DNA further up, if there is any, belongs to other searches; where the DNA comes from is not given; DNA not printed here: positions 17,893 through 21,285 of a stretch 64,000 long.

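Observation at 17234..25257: Five defence-type genes packed into one operon with 5-14-nt gaps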

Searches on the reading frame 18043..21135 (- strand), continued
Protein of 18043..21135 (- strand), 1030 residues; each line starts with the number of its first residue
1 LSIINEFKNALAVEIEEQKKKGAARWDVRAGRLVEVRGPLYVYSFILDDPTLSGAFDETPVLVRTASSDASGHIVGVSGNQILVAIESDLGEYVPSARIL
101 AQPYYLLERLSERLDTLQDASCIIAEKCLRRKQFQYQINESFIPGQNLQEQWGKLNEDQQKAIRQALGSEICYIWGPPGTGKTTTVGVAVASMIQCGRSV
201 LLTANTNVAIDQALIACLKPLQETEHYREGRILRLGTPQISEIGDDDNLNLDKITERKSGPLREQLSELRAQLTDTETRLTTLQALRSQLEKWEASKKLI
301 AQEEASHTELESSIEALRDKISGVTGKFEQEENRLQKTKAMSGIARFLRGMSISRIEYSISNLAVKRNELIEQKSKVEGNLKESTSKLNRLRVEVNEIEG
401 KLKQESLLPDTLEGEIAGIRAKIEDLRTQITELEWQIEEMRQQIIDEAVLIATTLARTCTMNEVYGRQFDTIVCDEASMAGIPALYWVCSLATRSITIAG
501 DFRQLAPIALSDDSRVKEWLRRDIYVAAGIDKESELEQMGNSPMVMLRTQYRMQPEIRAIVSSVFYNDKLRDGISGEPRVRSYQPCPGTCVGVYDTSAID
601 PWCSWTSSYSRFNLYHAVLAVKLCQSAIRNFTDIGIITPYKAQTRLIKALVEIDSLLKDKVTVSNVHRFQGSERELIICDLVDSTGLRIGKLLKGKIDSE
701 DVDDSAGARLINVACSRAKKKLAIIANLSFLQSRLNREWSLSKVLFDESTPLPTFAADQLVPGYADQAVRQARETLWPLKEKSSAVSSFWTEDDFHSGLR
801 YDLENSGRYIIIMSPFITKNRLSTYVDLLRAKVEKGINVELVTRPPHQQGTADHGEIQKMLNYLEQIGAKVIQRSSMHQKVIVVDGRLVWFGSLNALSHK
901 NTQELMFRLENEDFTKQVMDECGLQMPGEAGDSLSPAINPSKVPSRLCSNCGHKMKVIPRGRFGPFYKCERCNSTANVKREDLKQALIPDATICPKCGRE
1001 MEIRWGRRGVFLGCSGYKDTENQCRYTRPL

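Call 24: find_related_loci(query=A2, collection=genome_contigs, flank=10000)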
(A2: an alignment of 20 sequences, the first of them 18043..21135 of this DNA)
Query A2 (1030 aa) in genome_contigs; peptide patterns used: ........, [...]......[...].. (x = any residue, [..] = any of these).
600 stretches matched a pattern (row limit reached: there are more); 68 encode a relative of the query (tblastn E <= 1e-3); 68 distinct loci.
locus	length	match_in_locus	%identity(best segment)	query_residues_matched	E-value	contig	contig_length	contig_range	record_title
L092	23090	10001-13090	31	2-1030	3e-143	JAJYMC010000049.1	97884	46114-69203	MAG: Bacillota bacterium isolate DBS2-4.bin104 NODE_288_length_97884_cov_2.21121, whole genome shotgun sequence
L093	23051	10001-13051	32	4-1027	3e-142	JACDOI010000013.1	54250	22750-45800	MAG: Bacillota bacterium isolate GB_MAG17_124 c_000000000466, whole genome shotgun sequence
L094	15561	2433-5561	31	4-1030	3e-130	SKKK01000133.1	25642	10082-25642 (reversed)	MAG: Planctomycetaceae bacterium isolate CSSed162cmA_153 CSSed16-2cmA-3156, whole genome shotgun sequence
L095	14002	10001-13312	28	6-1026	2e-106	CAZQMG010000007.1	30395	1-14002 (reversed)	MAG TPA_asm: uncultured Clostridia bacterium isolate binchicken_co262_90 genome assembly, contig: NODE_1352_length_30395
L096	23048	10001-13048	30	2-1022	1e-118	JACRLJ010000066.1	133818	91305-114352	MAG: Candidatus Hydrogenedentota bacterium isolate NC_groundwater_1878_Pr3_B-0.1um_59_9 SR2-18-B1_coassembly_3495, whole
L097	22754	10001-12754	26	5-918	4e-68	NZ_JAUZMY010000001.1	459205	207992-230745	Nocardiopsis codii strain CT-R113 NODE_1_length_459205_cov_25.896026, whole genome shotgun sequence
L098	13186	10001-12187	29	7-727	2e-59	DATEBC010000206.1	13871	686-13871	MAG TPA_asm: Sedimentisphaerales bacterium isolate SMAG_U8234 k141_53567, whole genome shotgun sequence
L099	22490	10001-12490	30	4-1017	4e-59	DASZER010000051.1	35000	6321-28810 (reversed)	MAG TPA_asm: Frankiaceae bacterium isolate SMAG_U6499 k141_431792, whole genome shotgun sequence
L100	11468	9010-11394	29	44-1017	3e-58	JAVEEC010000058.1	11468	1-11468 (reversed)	MAG: Frankiaceae bacterium isolate BP_191 scaffold_866520, whole genome shotgun sequence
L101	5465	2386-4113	27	57-734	9e-50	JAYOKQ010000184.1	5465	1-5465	MAG: Gemmatimonadota bacterium isolate 139572_S173_metabat_bins_2.tsv.085 NODE_11684_length_5465_cov_4.158410, whole gen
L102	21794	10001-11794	34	1-745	3e-45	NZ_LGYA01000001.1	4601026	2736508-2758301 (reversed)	Peribacillus butanolivorans strain DSM 18926 super1, whole genome shotgun sequence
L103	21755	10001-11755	33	1-732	3e-41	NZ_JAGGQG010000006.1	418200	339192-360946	Bacillus sp. ISL-18 ISL18_7, whole genome shotgun sequence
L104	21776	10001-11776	31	3-745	7e-41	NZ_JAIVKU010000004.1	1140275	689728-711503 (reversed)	Guptibacillus hwajinpoensis strain SaN0-1 SaN0-1_ctg004, whole genome shotgun sequence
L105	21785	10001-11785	30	4-744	2e-39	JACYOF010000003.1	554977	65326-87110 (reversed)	Bacillus thuringiensis strain s1930 strain_1930_contig3, whole genome shotgun sequence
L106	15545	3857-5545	32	61-745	6e-39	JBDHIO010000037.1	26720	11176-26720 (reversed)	MAG: Gemmatimonadota bacterium isolate BHB10-2_Bin_304 BHB10-2_Bin_304_scaffold_9719, whole genome shotgun sequence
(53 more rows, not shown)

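Call 30: search_solved_structures(query=window:18043-21135:-, max_evalue=0.001)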
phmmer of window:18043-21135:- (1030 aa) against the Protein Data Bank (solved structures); distinct sequences matched with E-value up to 0.001: 21.
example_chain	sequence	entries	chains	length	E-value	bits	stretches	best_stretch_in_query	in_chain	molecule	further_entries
2xzo_A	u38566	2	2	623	1.7e-19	72.7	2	463-683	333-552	REGULATOR OF NONSENSE TRANSCRIPTS 1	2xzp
2gjk_A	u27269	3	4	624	1.7e-19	72.7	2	463-683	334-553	Regulator of nonsense transcripts 1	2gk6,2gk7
6ej5_A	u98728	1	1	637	1.8e-19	72.6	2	463-683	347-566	Regulator of nonsense transcripts 1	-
9qwn_A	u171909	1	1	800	2.6e-19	72.1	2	463-683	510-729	Isoform 2 of Regulator of nonsense transcripts 1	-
2wjv_A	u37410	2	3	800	3.9e-19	71.5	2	463-683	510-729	REGULATOR OF NONSENSE TRANSCRIPTS 1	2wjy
9qdq_A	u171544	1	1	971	3e-18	68.6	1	443-787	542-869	ATP-dependent helicase NAM7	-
8rd3_A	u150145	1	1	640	3.4e-18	68.4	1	443-685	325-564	ATP-dependent helicase NAM7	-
2xzl_A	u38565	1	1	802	7.3e-18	67.3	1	442-685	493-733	ATP-DEPENDENT HELICASE NAM7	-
5eaw_A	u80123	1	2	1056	3.8e-17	64.9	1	155-218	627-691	DNA replication ATP-dependent helicase/nuclease DNA2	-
5eax_A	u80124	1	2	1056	3.8e-17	64.9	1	155-218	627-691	DNA replication ATP-dependent helicase/nuclease DNA2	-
5ean_A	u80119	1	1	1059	3.8e-17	64.9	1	155-218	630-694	DNA replication ATP-dependent helicase/nuclease DNA2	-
8ftm_A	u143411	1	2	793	3.3e-16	61.8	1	353-683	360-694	5'-3' RNA helicase-like protein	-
8fth_A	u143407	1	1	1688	3.5e-15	58.4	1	354-683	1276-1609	5'-3' RNA helicase-like protein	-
8ftk_A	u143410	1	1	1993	5.4e-15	57.8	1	354-683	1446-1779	5'-3' RNA helicase-like protein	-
4b3f_X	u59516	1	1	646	2.4e-13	52.4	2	156-216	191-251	DNA-BINDING PROTEIN SMUBP-2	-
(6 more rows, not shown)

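Call 78: search_protein_families(library=pfam, proteins=[L007:8352-9515:-, L001:14013-15878:-, L003:8540-9361:+], max_evalue=0.001)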
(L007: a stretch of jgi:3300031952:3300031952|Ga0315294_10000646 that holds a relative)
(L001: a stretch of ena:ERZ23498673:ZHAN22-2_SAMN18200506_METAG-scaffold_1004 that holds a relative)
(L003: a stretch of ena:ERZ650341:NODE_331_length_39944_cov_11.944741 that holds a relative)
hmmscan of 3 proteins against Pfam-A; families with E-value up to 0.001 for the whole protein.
L007:8352-9515:- (387 aa): 0 families

L001:14013-15878:- (621 aa): 0 families

L003:8540-9361:+ (273 aa): 2 families
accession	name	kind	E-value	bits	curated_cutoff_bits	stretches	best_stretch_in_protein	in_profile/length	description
PF09407.15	AbiEi_1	-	2.6e-12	47.6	22.2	1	80-218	5-141/142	AbiEi antitoxin C-terminal domain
PF13338.12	AbiEi_4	-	0.00019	21.9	25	1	15-66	2-48/49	Transcriptional regulator, AbiEi antitoxin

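Call 79: predict_structure(alignment_id=A2)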
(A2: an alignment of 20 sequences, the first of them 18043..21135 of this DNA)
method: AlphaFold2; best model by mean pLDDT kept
length: 1030 residues; sequences in the alignment: 20
mean_pLDDT: 85.9   pTM: 0.64
mean pLDDT of the five models: 85.9, 84.1, 82.3, 82.2, 81.9
residues with pLDDT >= 90: 445; 70-90: 507; 50-70: 60; < 50: 18
segments of 3 or more residues with pLDDT < 50: 51-53, 778-785, 929-934
pLDDT, mean of each block of 10 residues (from residue 1): 88 91 80 82 79 62 87 78 88 88 87 87 88 86 86 92 94 91 93 94 89 91 91 88 89 92 94 93 88 87 89 90 89 85 75 85 90 91 90 86 72 89 95 94 94 92 91 93 94 95 86 90 88 63 88 93 92 87 91 94 80 94 93 91 88 84 80 89 90 88 85 92 97 93 88 92 84 63 55 81 87 89 86 89 87 79 90 87 90 81 77 78 63 58 84 84 83 85 84 79 80 74 69
secondary structure, 60 per line:
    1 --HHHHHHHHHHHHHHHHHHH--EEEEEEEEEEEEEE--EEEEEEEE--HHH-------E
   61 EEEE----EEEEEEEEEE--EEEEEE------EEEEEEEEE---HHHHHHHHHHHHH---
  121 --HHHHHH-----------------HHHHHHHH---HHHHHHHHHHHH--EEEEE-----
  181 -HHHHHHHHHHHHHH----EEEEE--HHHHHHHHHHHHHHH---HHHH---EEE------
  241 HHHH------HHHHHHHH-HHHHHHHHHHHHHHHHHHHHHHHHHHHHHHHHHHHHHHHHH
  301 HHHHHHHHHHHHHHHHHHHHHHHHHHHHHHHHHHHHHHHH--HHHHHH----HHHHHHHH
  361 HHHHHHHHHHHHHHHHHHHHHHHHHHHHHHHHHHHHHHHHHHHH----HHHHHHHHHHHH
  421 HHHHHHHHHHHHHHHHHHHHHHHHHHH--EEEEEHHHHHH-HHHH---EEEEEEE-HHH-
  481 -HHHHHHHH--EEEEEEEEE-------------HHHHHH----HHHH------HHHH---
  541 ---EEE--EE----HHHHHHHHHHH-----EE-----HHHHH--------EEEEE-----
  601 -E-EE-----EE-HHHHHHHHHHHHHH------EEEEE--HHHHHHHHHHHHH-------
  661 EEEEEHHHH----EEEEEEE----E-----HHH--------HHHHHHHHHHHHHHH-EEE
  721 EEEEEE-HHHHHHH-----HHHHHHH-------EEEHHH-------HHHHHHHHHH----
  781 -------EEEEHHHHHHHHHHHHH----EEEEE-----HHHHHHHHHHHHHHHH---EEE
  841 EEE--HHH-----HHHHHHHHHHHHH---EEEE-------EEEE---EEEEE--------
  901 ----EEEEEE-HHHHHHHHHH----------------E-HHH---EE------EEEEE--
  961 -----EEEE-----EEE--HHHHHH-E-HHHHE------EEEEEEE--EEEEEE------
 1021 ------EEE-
elements in order (helices of 4 or more, strands of 3 or more residues): H3-21 E24-37 E40-47 E60-64 E69-78 E81-86 E93-101 H105-117 H123-128 H146-153 H157-168 E171-175 H182-195 E200-204 H207-221 H225-228 E232-234 H241-244 H251-258 H260-340 H343-348 H353-404 H409-447 E450-454 H455-460 H462-465 E469-475 H482-489 E492-500 H514-519 H524-527 H534-537 E544-546 H555-565 H578-582 E591-595 H614-627 E634-638 H641-653 E661-665 H666-669 E674-680 H702-716 E718-726 H728-734 H740-746 E754-756 H767-776 E788-791 H792-804 E809-813 H819-834 E838-843 H854-866 E870-873 E881-884 E888-892 E905-910 H912-921 E954-958 E966-969 E975-977 H980-985 H989-992 E1000-1006 E1009-1014 E1027-1029

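Call 81: fold_search(model_id=the predicted structure, library=pdb)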
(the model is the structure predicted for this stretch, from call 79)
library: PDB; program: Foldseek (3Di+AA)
matches with E <= 10: 1387; with E <= 0.001: 124
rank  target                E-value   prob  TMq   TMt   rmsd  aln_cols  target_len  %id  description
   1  8ftm_A                5.5e-30  1.00  0.39  0.54  18.7       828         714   17  Setx-ssRNA-ADP-SO4 complex (released 2023-10-25)
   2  8ftm_B                1.0e-29  1.00  0.40  0.55  19.4       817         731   18  Setx-ssRNA-ADP-SO4 complex (released 2023-10-25)
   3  5eaw_A                6.6e-29  1.00  0.43  0.43  15.6       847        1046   16  Crystal structure of Dna2 nuclease-helicase (released 2015-11-18)
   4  2xzo_A                6.5e-28  1.00  0.39  0.62  17.8       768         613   18  Upf1 helicase - RNA complex (released 2011-03-30)
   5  2gk6_A                1.2e-27  1.00  0.46  0.75  16.4       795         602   18  Structural and Functional insights into the human Upf1 helicase core (released 2007-01-09)
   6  5ean_A                1.3e-27  1.00  0.42  0.41  10.7       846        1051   17  Crystal structure of Dna2 in complex with a 5' overhang DNA (released 2015-11-18)
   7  5eax_A                2.0e-27  1.00  0.43  0.43  18.9       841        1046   17  Crystal structure of Dna2 in complex with an ssDNA (released 2015-11-18)
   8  4b3g_B                6.4e-27  1.00  0.45  0.74  14.0       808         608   18  crystal structure of Ighmbp2 helicase in complex with RNA (released 2012-09-26)
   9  2wjv_A                7.0e-27  1.00  0.45  0.58  18.7       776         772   17  Crystal structure of the complex between human nonsense mediated decay factors UPF1 and UPF2 (released 2009-07-07)
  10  4b3f                  7.0e-27  1.00  0.45  0.71  19.5       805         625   18  crystal structure of Ighmbp2 helicase (released 2012-09-26)
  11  2xzp                  1.1e-26  1.00  0.46  0.73  17.2       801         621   18  Upf1 helicase (released 2011-03-30)
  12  8rd3_A                1.1e-26  1.00  0.45  0.70  20.0       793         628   16  Crystal structure of Saccharomyces cerevisiae Nmd4 protein bound to Upf1 helicase domain (released 2024-08-14)
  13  2xzl_A                1.7e-26  1.00  0.40  0.53  17.9       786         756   15  Upf1-RNA complex (released 2011-03-30)
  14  2wjv_B                2.6e-26  1.00  0.45  0.59  13.5       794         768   17  Crystal structure of the complex between human nonsense mediated decay factors UPF1 and UPF2 (released 2009-07-07)
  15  2gjk                  3.6e-26  1.00  0.43  0.67  20.5       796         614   18  Structural and functional insights into the human Upf1 helicase core (released 2007-01-09)
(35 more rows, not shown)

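Call 84: search_dna_similar(query=window:18043-21135:-, collection=plasmids, mode=protein, max_evalue=1e-20, max_rows=15)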
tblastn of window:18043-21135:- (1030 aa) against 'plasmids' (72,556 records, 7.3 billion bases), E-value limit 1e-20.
Records with a match: 4; places in all: 4; records where one place covers at least 80% of the query: 0.
Best place of each record, by identity: <60% 4.
By first word of the organism name: Nostoc 1; Aulosira 1; Bacillus 1; Cytobacillus 1.
By predicted mobility (MOB-suite, as given by PLSDB): non-mobilizable 2; mobilizable 1; conjugative 1.
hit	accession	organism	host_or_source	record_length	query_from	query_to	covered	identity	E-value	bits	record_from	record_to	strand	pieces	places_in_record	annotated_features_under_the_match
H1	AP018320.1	Nostoc sp. HK-01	-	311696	6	736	69%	33.3%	7e-54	326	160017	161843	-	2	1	recD2: ATP-dependent RecD-like DNA helicase | hypothetical protein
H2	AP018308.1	Aulosira laxa NIES-50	-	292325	340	735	38%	35.5%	2e-56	221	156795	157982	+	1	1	superfamily I DNA/RNA helicase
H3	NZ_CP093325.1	Bacillus sp. N5-665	whole organism,peat soil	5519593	420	744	32%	30.1%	1e-36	159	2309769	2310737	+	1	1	none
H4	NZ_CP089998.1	Cytobacillus spongiae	sponge,Pure culture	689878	429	734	30%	30.9%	2e-32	145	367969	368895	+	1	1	AAA domain-containing protein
